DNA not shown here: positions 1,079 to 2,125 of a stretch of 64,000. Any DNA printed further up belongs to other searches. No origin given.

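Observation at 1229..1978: Heme-oxygenase-like diiron oxidase candidate with intact metal-ligand helices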

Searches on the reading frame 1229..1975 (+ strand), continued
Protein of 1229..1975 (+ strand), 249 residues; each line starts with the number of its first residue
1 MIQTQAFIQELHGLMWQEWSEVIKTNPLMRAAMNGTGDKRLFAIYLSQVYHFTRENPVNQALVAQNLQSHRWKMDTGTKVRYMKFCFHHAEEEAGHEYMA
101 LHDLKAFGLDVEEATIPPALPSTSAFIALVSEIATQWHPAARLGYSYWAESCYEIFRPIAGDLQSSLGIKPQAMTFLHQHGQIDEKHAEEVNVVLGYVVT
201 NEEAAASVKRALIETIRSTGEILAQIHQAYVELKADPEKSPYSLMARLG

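Call 19: search_solved_structures(query=A1, max_evalue=10, show_alignments=5)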
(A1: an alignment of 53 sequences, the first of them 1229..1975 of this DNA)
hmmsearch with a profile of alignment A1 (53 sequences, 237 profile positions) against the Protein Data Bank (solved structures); distinct sequences matched with E-value up to 10: 13.
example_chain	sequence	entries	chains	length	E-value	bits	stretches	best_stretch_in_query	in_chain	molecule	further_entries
3dde_A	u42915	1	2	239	1.8e-94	318.7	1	6-236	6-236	TENA/THI-4 protein, Domain of Unknown Function with a Heme Oxygenase-like Fold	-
9ypi_A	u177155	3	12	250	6.2e-07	32.1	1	4-198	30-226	Mangotoxin biosynthesis protein MboA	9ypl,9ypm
9pj4_A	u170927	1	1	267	0.00022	23.8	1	97-233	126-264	4-aminobenzoate synthase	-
7twa_A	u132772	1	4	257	0.0031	20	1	42-217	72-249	4-chloro-allylglycine synthase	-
1rcw_A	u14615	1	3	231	0.15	14.5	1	146-196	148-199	CT610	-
8va9_A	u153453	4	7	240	0.17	14.4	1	146-196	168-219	4-aminobenzoate synthase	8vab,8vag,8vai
6m9r_A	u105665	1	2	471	0.17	14.3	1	87-187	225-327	SznF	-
6m9s_A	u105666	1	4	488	0.18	14.2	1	87-187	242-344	SznF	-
6vzy_A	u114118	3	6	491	0.18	14.2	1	87-187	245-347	Cupin domain-containing diiron protein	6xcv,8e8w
3mvu_A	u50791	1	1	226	0.77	12.2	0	10-70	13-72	TenA family transcriptional regulator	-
3r7w_B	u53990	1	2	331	1.4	11.3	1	141-228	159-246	GTP-binding protein GTR2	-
4arz_B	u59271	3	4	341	1.5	11.2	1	141-228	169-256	GTP-BINDING PROTEIN GTR2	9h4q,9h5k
6jwp_B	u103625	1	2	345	1.6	11.2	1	141-228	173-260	GTP-binding protein GTR2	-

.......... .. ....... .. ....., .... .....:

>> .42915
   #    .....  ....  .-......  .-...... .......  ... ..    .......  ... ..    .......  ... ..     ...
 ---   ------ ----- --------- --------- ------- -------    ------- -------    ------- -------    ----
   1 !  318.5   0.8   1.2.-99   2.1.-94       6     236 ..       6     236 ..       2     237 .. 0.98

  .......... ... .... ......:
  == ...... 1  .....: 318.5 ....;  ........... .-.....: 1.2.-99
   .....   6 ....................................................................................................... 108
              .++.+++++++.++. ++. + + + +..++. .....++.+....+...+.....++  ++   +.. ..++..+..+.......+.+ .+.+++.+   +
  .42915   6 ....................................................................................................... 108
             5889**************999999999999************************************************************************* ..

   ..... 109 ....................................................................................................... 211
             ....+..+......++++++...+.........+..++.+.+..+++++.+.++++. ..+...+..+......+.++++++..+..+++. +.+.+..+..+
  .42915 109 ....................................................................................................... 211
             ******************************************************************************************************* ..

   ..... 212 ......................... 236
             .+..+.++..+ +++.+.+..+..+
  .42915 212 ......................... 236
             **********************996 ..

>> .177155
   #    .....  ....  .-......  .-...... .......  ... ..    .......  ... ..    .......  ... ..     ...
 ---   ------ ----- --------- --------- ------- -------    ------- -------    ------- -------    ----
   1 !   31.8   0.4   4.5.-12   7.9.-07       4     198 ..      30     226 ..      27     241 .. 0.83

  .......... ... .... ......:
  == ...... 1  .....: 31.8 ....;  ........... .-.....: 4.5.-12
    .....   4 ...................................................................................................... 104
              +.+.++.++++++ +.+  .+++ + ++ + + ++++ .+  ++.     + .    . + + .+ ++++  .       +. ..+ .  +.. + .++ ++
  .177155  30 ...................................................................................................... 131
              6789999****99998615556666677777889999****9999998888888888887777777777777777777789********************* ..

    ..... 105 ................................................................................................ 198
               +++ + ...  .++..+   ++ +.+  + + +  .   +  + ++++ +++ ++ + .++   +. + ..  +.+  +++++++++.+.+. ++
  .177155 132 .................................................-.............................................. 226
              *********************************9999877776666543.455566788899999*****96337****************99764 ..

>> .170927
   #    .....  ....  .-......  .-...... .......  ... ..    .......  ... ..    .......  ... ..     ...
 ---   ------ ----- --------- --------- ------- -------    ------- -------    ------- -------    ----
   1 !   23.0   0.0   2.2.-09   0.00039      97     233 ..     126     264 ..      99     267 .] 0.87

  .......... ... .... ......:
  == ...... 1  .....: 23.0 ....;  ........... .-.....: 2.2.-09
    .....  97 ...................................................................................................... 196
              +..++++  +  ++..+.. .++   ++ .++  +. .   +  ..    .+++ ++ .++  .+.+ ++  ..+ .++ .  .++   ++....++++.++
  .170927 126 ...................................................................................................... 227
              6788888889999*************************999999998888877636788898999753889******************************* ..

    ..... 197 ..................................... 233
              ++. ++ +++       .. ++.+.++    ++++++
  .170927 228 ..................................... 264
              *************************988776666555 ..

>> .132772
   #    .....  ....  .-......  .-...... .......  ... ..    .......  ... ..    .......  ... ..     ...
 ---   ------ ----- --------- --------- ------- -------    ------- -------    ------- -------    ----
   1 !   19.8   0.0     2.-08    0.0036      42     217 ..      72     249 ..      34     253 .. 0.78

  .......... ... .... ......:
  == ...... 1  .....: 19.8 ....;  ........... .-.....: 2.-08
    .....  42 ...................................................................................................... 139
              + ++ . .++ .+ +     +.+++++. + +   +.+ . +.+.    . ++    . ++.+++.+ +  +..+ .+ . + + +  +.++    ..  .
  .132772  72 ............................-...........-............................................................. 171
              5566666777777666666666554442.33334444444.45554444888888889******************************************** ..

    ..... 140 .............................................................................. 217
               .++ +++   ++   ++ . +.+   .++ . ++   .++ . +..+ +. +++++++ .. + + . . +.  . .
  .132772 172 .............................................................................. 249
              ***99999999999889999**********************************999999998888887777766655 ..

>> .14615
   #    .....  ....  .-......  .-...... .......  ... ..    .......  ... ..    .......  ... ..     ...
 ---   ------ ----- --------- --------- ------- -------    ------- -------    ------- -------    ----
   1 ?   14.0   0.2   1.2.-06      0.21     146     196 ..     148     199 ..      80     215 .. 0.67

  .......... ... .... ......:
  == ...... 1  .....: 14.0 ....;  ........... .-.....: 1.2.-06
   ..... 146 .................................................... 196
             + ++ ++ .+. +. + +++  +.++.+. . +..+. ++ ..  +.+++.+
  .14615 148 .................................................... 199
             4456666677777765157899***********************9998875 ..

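Call 22: fold_search(model_id=the predicted structure, library=pdb)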
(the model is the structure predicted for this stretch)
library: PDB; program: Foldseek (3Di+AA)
matches with E <= 10: 921; with E <= 0.001: 28
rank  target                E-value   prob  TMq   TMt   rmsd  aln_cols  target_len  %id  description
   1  3dde_A                1.1e-12  1.00  0.83  0.89   2.3       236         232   36  Crystal structure of a domain of unknown function with a heme oxygenase-like fold (sden_3740) from shewanella denitrif (released 2008-06-24)
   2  3dde_B                1.6e-12  1.00  0.82  0.88   2.3       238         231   34  Crystal structure of a domain of unknown function with a heme oxygenase-like fold (sden_3740) from shewanella denitrif (released 2008-06-24)
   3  8va9_A                1.1e-05  1.00  0.72  0.82   2.9       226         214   17  Crystal structure of FeII/MnII CtCADD from Chlamydia trachomatis (released 2024-11-06)
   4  8vag_A                4.3e-05  1.00  0.72  0.83   2.9       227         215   17  Crystal structure of MnII/MnII CtCADD from Chlamydia trachomatis (released 2024-11-06)
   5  1rcw_A                5.6e-05  1.00  0.68  0.79   3.5       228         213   18  Crystal structure of CT610 from Chlamydia trachomatis (released 2004-05-04)
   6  1rcw_B                6.1e-05  1.00  0.69  0.79   3.5       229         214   17  Crystal structure of CT610 from Chlamydia trachomatis (released 2004-05-04)
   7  2qcx_B                2.3e-04  1.00  0.65  0.70   4.9       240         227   16  Crystal structure of Bacillus subtilis TenA Y112F mutant complexed with formyl aminomethyl pyrimidine (released 2007-10-23)
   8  5vrc_D                2.5e-04  1.00  0.54  0.59   5.9       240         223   14  Crystal structure for Methylobacterium extorquens PqqC (truncation of natural CD fusion) (released 2018-05-16)
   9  6p5q_B                2.7e-04  1.00  0.63  0.65   4.9       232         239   12  X-ray structure of Fe(II)-soaked UndA bound to lauric acid (released 2019-09-18)
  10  1otw_A                2.7e-04  1.00  0.65  0.64   5.0       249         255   15  Crystal structure of PqqC in complex with PQQ and a putative H2O2 (released 2004-05-11)
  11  1yaf_C                2.8e-04  1.00  0.62  0.70   4.6       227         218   17  Structure of TenA from Bacillus subtilis (released 2005-02-22)
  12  2qcx_A                3.4e-04  1.00  0.62  0.68   4.4       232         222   16  Crystal structure of Bacillus subtilis TenA Y112F mutant complexed with formyl aminomethyl pyrimidine (released 2007-10-23)
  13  1tyh_A                4.0e-04  1.00  0.58  0.64   5.0       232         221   16  Crystal Structure of Transcriptional Activator tenA from Bacillus subtilis (released 2004-07-20)
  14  4wwj_A                4.2e-04  1.00  0.67  0.65   4.6       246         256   14  UndA, an oxygen-activating, non-heme iron dependent desaturase/decarboxylase (released 2014-12-24)
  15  3oql_C                5.0e-04  1.00  0.64  0.66   5.1       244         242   13  Crystal structure of a TenA homolog (PSPTO1738) from Pseudomonas syringae pv. tomato str. DC3000 at 2.54 A resolution (released 2010-10-06)
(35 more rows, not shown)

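Call 31: find_encoding_contigs(protein=P0002, flank=8000, max_places=3)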
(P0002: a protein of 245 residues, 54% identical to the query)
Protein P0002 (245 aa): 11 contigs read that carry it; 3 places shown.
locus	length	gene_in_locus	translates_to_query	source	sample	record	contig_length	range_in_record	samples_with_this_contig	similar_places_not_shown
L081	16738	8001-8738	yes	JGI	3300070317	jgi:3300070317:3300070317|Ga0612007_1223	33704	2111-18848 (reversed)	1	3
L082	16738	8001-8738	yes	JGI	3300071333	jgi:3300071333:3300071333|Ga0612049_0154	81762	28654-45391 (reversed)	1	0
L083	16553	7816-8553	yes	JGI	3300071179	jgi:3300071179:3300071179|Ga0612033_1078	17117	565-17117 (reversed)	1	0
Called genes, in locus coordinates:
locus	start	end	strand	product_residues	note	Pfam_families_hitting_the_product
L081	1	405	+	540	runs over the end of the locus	PF00149:Metallophos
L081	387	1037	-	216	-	-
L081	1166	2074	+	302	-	-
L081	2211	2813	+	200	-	-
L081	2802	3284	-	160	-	PF00255:GSHPx, PF00578:AhpC-TSA (weak)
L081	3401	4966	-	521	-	PF03806:ABG_transport, PF03606:DcuC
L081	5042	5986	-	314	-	-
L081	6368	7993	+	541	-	PF13091:PLDc_2, PF00614:PLDc (faint), PF13091:PLDc_2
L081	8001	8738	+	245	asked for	PF14518:Haem_oxygenas_2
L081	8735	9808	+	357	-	-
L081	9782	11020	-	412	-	PF00067:p450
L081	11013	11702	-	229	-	PF05118:Asp_Arg_Hydrox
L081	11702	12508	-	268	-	PF05711:TylF, PF13578:Methyltransf_24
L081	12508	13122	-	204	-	-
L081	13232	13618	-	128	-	PF03625:DUF302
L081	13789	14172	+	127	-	PF00072:Response_reg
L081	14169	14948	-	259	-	-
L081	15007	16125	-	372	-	-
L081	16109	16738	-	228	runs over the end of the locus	PF02463:SMC_N (faint), PF00005:ABC_tran, PF13304:AAA_21 (faint)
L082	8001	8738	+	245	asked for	PF14518:Haem_oxygenas_2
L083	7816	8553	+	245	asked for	PF14518:Haem_oxygenas_2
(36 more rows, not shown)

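Call 32: find_encoding_contigs(protein=P0003, flank=8000, max_places=2)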
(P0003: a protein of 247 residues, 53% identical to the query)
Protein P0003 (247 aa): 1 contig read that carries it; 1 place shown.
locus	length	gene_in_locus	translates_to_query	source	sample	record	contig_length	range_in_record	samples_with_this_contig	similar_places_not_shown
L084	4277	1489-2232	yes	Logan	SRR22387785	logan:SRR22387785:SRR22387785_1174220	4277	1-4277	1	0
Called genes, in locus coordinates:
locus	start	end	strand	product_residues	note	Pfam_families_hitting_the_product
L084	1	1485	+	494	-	?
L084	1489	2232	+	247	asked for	PF14518:Haem_oxygenas_2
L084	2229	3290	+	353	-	-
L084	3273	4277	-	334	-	?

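Call 36: search_protein_families(library=pfam, proteins=[L081:8735-9805:+, L081:12511-13122:-, L081:6368-7990:+, L008:6986-7984:+, L008:10533-11627:+, L038:8745-9791:+, L008:9857-10519:+, L084:2229-3287:+, L081:5045-5986:-, L008:8716-9870:+], max_evalue=1)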
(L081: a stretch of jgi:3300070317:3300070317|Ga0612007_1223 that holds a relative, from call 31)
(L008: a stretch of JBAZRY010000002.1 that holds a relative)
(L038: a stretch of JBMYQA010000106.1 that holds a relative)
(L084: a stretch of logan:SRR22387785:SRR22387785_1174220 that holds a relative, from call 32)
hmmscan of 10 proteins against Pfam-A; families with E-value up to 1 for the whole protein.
L081:8735-9805:+ (357 aa): 2 families
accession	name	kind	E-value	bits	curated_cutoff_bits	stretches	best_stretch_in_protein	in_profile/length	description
PF00668.25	Condensation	-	0.025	13.7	30.6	1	84-126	117-164/456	Condensation domain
PF16320.10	Ribosomal_L12_N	-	0.31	11.2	25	1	249-267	7-25/48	Ribosomal protein L7/L12 dimerisation domain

L081:12511-13122:- (204 aa): 0 families

L081:6368-7990:+ (541 aa): 2 families
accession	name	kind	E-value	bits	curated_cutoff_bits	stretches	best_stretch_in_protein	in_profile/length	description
PF13091.12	PLDc_2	-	1.1e-21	77.5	27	2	455-527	52-126/132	PLD-like domain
PF00614.28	PLDc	-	8.5e-06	26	21.9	2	482-504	5-27/28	Phospholipase D Active site motif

L008:6986-7984:+ (333 aa): 0 families

L008:10533-11627:+ (365 aa): 5 families
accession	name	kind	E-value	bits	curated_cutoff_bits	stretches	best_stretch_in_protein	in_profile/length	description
PF13469.12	Sulfotransfer_3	-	2.8e-21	77.2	27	1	61-309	1-212/216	Sulfotransferase family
PF00685.33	Sulfotransfer_1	-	9.2e-09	35.5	22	1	61-303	3-175/255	Sulfotransferase domain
PF00515.34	TPR_1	-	0.039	14.2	27.8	1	307-326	12-31/34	Tetratricopeptide repeat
PF17784.7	Sulfotransfer_4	-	0.063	13.5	22.8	1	206-244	77-114/215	Sulfotransferase domain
PF07719.23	TPR_2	-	0.13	12.9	27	1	307-327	12-32/34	Tetratricopeptide repeat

L038:8745-9791:+ (349 aa): 3 families
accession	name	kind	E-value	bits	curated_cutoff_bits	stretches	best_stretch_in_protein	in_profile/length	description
PF00487.30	FA_desaturase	-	1.8e-29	103.7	29.7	1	62-326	7-251/253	Fatty acid desaturase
PF16015.10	Promethin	-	0.17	12.2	27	1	198-241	29-73/106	Promethin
PF13592.12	HTH_33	-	0.31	11.1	25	1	309-336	7-34/60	Winged helix-turn helix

L008:9857-10519:+ (221 aa): 2 families
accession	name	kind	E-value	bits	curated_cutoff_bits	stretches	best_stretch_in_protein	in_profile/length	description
PF04116.19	FA_hydroxylase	-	2.8e-10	41.2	31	1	62-216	4-132/132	Fatty acid hydroxylase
PF05987.18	DUF898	-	0.03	13.9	28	1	42-191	149-259/336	Bacterial protein of unknown function (DUF898)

L084:2229-3287:+ (353 aa): 1 family
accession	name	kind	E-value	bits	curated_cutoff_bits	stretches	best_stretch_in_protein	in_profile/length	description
PF02458.20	Transferase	-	0.22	10.6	22.7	1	102-143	150-193/434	Transferase family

L081:5045-5986:- (314 aa): 0 families

L008:8716-9870:+ (385 aa): 1 family
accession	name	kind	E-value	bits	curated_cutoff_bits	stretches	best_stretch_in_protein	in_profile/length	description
PF02458.20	Transferase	-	3.7e-10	39.5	22.7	1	121-290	147-329/434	Transferase family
